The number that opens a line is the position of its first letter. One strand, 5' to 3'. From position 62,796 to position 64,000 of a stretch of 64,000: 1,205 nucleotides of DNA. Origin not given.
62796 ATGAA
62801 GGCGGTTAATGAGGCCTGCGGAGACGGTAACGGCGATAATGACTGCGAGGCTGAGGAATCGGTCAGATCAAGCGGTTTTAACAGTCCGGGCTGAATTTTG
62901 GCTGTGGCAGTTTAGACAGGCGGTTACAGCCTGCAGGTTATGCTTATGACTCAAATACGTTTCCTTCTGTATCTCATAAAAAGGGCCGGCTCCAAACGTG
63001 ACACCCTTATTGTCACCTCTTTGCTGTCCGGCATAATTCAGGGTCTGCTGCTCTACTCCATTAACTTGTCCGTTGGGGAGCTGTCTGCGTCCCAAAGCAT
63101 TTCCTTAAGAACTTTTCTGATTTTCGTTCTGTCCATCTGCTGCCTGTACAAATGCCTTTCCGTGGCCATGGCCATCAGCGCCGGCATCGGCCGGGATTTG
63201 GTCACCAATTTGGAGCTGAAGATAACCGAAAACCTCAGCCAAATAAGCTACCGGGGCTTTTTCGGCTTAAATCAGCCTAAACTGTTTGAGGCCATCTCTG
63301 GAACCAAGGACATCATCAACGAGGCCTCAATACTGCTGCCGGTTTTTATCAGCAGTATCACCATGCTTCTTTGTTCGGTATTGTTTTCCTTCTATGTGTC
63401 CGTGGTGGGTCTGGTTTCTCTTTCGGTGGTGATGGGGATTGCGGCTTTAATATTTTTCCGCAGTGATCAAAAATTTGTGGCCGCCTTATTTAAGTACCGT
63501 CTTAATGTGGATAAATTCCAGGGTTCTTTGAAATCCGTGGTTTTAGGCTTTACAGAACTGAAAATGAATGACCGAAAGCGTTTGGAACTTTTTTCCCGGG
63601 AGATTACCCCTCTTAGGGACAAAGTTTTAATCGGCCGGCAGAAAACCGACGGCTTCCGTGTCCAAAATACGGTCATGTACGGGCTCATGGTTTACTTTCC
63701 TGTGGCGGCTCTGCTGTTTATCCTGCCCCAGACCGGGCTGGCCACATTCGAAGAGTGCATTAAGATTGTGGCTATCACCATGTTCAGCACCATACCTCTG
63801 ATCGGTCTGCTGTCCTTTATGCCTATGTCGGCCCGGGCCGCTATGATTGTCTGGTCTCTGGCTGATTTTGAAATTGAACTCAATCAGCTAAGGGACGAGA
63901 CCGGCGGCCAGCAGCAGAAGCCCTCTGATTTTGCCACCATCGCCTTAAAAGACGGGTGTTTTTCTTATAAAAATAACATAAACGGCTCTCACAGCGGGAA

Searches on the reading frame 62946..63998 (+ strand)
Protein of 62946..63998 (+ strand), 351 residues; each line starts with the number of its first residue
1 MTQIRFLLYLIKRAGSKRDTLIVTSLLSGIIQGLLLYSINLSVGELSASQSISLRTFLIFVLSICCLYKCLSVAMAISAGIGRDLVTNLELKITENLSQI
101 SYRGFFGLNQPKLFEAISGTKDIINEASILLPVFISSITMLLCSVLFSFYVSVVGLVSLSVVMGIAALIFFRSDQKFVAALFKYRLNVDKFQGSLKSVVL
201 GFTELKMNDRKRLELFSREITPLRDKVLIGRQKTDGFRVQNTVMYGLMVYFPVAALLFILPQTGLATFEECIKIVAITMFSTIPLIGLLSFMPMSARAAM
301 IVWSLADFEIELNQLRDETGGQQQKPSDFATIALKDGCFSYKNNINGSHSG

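Call 56: search_protein_families(library=ncbifam, proteins=[window:62946-63998:+], max_evalue=0.001)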
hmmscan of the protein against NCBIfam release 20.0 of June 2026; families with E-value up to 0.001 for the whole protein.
window:62946-63998:+ (351 aa): 2 families
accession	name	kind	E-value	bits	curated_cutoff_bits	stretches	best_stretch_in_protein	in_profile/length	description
NF007813.0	PRK10522.1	equivalog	3.9e-13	48.9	604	1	15-344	12-335/547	multidrug ABC transporter permease/ATP-binding protein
TIGR01194.1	cyc_pep_trnsptr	subfamily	4.2e-12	45.4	286.2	1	21-319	19-317/554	cyclic peptide export ABC transporter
